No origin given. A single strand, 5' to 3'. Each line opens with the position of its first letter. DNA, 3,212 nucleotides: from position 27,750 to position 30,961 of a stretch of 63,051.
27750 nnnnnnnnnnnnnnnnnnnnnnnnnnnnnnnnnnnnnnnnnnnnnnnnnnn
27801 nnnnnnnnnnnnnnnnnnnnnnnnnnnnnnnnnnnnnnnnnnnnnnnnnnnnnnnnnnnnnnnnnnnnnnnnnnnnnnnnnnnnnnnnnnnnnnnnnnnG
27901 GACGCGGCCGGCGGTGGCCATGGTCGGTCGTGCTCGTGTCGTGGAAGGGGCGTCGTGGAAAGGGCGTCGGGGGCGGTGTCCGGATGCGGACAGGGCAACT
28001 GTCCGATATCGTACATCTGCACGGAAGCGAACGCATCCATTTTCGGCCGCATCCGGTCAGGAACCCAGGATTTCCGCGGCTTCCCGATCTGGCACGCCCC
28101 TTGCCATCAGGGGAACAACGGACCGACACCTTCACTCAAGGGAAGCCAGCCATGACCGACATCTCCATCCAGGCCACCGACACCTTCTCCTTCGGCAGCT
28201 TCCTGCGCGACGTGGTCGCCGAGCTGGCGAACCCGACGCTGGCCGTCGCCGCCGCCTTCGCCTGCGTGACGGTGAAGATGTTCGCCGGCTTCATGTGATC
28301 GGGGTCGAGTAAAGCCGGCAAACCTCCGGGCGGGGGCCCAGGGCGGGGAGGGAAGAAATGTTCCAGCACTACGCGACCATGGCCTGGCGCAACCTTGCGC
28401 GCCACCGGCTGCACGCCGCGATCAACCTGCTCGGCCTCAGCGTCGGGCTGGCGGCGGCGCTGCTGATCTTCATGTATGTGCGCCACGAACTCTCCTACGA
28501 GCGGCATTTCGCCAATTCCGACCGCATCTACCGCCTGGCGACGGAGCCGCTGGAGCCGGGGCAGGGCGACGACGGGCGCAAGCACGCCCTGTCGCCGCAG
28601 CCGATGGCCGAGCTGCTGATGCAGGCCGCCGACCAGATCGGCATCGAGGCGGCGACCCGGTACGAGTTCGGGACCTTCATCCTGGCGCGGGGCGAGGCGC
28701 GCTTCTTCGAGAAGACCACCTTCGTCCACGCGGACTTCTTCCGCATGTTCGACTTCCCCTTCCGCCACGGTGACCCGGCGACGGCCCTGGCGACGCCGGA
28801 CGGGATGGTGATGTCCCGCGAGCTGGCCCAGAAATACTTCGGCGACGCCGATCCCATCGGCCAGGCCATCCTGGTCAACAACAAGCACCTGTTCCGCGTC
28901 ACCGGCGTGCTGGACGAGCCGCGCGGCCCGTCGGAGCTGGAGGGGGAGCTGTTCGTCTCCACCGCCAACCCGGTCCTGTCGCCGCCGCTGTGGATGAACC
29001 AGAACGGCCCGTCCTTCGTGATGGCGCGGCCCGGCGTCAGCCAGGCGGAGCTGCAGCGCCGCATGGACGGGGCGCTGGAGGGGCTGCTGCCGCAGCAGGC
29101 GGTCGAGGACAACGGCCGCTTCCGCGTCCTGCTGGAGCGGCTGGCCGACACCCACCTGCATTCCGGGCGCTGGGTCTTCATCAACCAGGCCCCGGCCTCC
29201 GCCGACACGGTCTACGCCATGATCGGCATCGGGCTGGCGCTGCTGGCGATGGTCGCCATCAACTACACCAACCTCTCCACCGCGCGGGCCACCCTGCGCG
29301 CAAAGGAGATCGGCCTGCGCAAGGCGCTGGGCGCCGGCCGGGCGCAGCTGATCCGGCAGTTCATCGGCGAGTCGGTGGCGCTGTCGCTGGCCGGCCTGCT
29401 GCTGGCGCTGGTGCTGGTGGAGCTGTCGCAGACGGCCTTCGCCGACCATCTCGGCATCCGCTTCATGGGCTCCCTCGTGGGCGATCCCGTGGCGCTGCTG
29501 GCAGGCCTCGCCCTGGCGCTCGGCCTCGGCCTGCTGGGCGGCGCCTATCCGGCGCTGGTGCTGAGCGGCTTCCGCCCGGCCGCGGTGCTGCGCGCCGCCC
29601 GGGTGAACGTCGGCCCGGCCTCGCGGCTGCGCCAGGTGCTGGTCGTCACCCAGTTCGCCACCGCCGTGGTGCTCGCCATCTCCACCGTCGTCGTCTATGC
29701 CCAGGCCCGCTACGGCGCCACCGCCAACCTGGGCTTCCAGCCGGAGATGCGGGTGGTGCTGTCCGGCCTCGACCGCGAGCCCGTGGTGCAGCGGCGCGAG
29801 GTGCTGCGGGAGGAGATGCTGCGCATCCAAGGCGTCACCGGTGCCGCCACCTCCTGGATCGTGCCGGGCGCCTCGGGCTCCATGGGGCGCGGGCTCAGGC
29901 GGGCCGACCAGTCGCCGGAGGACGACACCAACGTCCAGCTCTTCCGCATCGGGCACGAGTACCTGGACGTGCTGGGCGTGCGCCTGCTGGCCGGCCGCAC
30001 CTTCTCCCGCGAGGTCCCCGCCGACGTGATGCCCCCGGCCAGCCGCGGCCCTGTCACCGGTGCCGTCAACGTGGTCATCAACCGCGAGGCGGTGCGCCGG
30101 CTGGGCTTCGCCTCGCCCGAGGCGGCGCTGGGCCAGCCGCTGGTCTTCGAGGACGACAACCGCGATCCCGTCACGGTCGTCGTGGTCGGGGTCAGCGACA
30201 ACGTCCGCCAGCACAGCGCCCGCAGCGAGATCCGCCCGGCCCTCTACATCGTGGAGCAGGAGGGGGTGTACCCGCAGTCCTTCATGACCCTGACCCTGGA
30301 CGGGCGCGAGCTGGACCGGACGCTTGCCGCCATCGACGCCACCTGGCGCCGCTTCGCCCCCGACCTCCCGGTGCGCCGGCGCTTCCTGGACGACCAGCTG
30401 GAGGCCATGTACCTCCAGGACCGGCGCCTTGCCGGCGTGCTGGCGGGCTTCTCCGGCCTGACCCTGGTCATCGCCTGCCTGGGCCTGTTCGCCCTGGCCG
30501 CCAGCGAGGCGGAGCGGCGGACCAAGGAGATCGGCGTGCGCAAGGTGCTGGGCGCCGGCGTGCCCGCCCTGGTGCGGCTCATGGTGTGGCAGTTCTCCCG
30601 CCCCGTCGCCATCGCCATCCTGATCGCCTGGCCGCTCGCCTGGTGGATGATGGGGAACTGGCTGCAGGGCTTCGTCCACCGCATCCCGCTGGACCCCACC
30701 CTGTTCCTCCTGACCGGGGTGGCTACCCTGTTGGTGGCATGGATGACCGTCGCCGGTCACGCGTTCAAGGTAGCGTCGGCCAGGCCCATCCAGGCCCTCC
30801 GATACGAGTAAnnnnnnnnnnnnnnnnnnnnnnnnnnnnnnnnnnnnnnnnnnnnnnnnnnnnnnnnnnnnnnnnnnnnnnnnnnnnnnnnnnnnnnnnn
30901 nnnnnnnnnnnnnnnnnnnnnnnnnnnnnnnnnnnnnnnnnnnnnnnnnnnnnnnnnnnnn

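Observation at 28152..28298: Unannotated 48-aa membrane peptide as first cistron of a sigma-54 transcript upstream of an orphan FtsX permease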

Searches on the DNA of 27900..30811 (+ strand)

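Call 12: search_dna_similar(query=window:27900-30811:+, collection=plasmids, mode=distant, max_rows=30)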
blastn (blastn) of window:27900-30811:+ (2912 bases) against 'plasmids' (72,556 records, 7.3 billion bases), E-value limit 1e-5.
Records with a match: 4; places in all: 4; records where one place covers at least 80% of the query: 0.
Best place of each record, by identity: 60-80% 4.
By first word of the organism name: Sphingomonas 2; Streptomyces 2.
By predicted mobility (MOB-suite, as given by PLSDB): non-mobilizable 3; mobilizable 1.
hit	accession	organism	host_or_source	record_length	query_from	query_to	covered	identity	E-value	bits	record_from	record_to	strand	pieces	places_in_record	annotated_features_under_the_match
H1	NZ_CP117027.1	Sphingomonas hankookensis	Pure isolate,Tap water (bathroom)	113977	1334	2740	9%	73.1%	3e-13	150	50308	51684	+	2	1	ABC transporter permease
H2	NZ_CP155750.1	Sphingomonas parapaucimobilis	Chinese cabbage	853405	2569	2782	7%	68.8%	4e-11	80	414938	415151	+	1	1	ABC transporter permease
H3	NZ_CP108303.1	Streptomyces sp. NBC_00019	-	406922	1407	1496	3%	77.1%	9e-7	65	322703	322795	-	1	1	ABC transporter permease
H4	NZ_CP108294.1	Streptomyces sp. NBC_00028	-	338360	1407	1496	3%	76.0%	9e-7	65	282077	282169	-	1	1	ABC transporter permease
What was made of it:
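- Tried and rejected: blastn against plasmids found only unrelated permeases (call 12).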

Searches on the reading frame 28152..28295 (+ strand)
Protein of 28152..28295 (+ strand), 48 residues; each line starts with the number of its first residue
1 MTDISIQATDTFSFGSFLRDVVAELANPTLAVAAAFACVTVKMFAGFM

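Call 8: search_protein_families(library=pfam, proteins=[window:28152-28295:+], max_evalue=10)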
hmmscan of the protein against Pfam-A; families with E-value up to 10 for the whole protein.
seq(48 aa): 0 families
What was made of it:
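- On Known small-protein or RNA families (Pfam, NCBIfam, Rfam): Pfam at E up to 10 gave none (call 8).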

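Call 10: find_homologous_proteins(query=window:28152-28295:+, max_evalue=10)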
Query seq(48 aa) (48 aa): 1 proteins with E <= 10 among 1 candidates.
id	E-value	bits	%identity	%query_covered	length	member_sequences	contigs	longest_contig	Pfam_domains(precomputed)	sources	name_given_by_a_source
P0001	2.7e-22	93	100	100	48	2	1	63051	-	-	-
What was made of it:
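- Tried and rejected: Searching 5.8 billion proteins with pep1 found only itself (call 10).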

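Call 34: search_protein_representatives(alignment_id=A2)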
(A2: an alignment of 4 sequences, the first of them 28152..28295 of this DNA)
Query: 4 sequences, 49 profile positions. Proteins with E-value up to 0.001 (for the whole library): 8; up to 1e-10: 4; up to 1e-30: 0. The best 8 are listed.
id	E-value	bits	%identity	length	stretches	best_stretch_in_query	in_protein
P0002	9.2e-25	102.3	-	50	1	1-49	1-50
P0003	1.6e-24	101.5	-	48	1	1-49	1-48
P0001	2.5e-19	84.9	-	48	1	1-49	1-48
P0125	7.0e-11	57.8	-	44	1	12-48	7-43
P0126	2.0e-10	56.4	-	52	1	6-48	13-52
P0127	2.2e-05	40.3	-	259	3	12-36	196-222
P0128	6.9e-05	38.7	-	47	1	10-42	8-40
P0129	6.3e-04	35.6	-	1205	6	19-41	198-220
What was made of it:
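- Tried and rejected: An exhaustive profile search of 1.84 billion representatives found 8 hits, of which 6 are peptides of this group (call 34).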

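Call 37: find_related_loci(query=A3, collection=metagenome_contigs, flank=6000)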
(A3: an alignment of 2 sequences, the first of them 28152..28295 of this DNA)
Query A3 (48 aa) in metagenome_contigs; peptide patterns used: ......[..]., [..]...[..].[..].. (x = any residue, [..] = any of these).
367 stretches matched a pattern; 2 encode a relative of the query (tblastn E <= 1e-3); 2 distinct loci.
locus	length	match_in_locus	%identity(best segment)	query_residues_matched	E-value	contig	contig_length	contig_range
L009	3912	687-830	100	1-48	8e-31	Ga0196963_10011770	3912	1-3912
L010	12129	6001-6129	70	7-48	7e-7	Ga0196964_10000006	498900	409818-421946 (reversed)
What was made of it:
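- Tried and rejected: The metagenome scan with the pep1 alignment found only the same two lineages (call 37).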

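Call 38: search_protein_families(library=ncbifam, proteins=[window:28152-28295:+], max_evalue=0.01)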
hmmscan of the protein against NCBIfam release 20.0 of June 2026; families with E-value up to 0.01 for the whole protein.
seq(48 aa): 0 families
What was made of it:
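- Tried and rejected: Pfam and NCBIfam gave nothing for either peptide (calls 8, 38).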

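Call 63: find_encoding_contigs(protein=P0128, flank=8000, max_places=2)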
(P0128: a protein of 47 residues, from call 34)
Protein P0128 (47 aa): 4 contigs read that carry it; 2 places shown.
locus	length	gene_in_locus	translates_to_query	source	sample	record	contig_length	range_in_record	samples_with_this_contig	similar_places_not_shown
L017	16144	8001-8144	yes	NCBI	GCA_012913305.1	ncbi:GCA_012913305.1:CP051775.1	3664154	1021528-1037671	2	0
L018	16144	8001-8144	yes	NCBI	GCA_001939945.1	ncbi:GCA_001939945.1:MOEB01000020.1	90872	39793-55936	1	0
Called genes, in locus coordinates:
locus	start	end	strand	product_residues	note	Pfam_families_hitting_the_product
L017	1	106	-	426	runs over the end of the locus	-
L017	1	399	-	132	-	-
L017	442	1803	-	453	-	PF02518:HATPase_c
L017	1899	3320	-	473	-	PF00072:Response_reg, PF00158:Sigma54_activat, PF14532:Sigma54_activ_2, PF07728:AAA_5, PF25601:AAA_lid_14, PF02954:HTH_8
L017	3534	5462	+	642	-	PF12704:MacB_PCD, PF02687:FtsX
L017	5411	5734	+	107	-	-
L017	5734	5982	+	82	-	-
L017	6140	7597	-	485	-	PF03098:An_peroxidase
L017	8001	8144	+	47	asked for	-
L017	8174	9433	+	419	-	PF00364:Biotin_lipoyl (faint), PF25919:BSH_CusB (weak), PF25984:BSH_YknX (weak), PF25917:BSH_RND (weak), PF25967:RND-MFP_C, PF25989:YknX_C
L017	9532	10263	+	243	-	PF02463:SMC_N (faint), PF00005:ABC_tran, PF13304:AAA_21 (faint)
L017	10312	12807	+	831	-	PF12704:MacB_PCD, PF02687:FtsX, PF12704:MacB_PCD (weak), PF02687:FtsX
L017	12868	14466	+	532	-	PF12704:MacB_PCD, PF02687:FtsX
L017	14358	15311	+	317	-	PF02687:FtsX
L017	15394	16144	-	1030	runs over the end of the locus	PF02559:CarD_TRCF_RID, PF00270:DEAD, PF04851:ResIII, PF00271:Helicase_C, PF03461:TRCF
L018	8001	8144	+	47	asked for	-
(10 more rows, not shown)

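Call 73: list_cluster_members(proteins=[window:28152-28295:+, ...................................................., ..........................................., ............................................, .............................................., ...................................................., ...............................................])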
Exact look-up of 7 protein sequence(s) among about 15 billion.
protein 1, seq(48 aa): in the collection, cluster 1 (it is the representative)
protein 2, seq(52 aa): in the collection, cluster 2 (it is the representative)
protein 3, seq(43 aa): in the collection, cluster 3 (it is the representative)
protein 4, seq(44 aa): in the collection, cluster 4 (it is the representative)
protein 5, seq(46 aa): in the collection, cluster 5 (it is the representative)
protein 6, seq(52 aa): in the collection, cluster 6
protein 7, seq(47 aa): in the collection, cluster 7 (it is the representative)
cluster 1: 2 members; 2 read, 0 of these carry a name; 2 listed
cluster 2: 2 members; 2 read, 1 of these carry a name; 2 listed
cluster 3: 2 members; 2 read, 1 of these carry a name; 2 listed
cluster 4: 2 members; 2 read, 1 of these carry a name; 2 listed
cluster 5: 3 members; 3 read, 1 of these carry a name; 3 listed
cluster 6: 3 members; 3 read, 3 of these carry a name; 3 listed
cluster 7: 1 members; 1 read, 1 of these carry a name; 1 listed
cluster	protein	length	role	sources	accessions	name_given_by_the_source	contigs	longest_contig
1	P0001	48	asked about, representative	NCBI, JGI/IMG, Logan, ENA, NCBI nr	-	-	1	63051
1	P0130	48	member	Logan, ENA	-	-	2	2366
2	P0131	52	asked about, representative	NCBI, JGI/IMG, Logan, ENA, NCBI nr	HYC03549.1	MAG TPA: hypothetical protein VED40_09670 [Azospirillaceae bacterium] | hypothetical protein [Azospirillaceae bacterium]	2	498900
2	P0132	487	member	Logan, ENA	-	-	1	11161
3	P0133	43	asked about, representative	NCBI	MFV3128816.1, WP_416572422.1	hypothetical protein [Niveispirillum sp. KHB5.9]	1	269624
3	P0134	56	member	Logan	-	-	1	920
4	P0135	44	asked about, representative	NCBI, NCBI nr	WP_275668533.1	hypothetical protein [Oleisolibacter albus]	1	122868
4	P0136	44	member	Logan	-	-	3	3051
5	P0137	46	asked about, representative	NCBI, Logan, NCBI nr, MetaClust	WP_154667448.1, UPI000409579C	hypothetical protein [Niveispirillum irakense] | status=active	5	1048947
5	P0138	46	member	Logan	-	-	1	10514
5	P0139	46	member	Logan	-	-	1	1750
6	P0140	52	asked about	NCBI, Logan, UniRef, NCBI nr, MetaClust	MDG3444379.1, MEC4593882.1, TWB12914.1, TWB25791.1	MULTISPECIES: hypothetical protein [Nitrospirillum] | Uncharacterized protein n=1 Tax=Nitrospirillum amazonense TaxID=28077 ... | hypothetical protein [Nitrospirillum amazonense]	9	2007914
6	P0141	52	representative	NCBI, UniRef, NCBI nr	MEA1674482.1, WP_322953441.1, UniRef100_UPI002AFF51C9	hypothetical protein [Nitrospirillum sp. BR 11163] | hypothetical protein n=1 Tax=Nitrospirillum sp. BR 11163 TaxID=3104323 RepID=UPI002AFF51C9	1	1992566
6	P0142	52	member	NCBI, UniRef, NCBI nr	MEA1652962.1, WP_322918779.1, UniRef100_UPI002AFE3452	hypothetical protein UAJ10_28600 [Nitrospirillum sp. BR 11164] | hypothetical protein n=1 Tax=Nitrospirillum sp. BR 11164 TaxID=3104324 RepID=UPI002AFE3452 | hypothetical protein [Nitrospirillum sp. BR 11164]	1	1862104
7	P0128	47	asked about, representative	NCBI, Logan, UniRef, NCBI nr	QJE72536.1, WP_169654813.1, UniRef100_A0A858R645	hypothetical protein HHL28_04975 [Aerophototrophica crusticola] | Uncharacterized protein n=1 Tax=Aerophototrophica crusticola TaxID=1709002 ... | hypothetical protein HHL28_04975 [Rhodospirillaceae bacterium B3]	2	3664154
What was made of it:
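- Checked: Its homologue is HYC03549.1, 'hypothetical protein' (call 73).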

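Call 74: predict_structure(alignment_id=A2)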
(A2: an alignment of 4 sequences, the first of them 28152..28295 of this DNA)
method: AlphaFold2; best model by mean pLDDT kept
length: 48 residues; sequences in the alignment: 4
mean_pLDDT: 68.4   pTM: 0.33
mean pLDDT of the five models: 68.4, 68.2, 67.0, 65.1, 62.5
residues with pLDDT >= 90: 0; 70-90: 22; 50-70: 25; < 50: 1
segments of 3 or more residues with pLDDT < 50: none
pLDDT, mean of each block of 10 residues (from residue 1): 55 69 67 78 74
secondary structure, 60 per line:
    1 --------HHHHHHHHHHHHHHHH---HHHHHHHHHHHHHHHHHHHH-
elements in order: H9-24 H28-47
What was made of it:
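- AF2 gives helices 9-24 and 28-47 (call 74).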

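Call 78: find_encoding_contigs(protein=P0001, flank=1500, max_places=5)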
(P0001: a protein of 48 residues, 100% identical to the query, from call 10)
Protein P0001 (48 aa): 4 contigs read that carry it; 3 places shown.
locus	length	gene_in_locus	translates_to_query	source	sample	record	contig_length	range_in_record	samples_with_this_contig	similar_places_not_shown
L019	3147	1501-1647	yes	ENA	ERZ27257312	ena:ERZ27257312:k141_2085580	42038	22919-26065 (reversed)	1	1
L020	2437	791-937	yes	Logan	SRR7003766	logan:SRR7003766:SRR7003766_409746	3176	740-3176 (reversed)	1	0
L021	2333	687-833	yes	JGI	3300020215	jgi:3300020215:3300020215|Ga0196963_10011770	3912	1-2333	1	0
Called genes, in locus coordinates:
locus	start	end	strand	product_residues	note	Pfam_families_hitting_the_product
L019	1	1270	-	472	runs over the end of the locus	-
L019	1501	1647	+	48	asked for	-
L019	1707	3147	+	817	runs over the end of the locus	PF12704:MacB_PCD, PF02687:FtsX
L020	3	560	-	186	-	?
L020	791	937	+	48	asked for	-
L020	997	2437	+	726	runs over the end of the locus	?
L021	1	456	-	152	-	?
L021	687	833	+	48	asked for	-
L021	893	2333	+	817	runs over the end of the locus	PF12704:MacB_PCD, PF02687:FtsX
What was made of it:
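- Checked: The same 48-aa product is gene-called in ENA, Logan and JGI assemblies (calls 73, 78).
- Three independent gene-calling pipelines call it (call 78).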
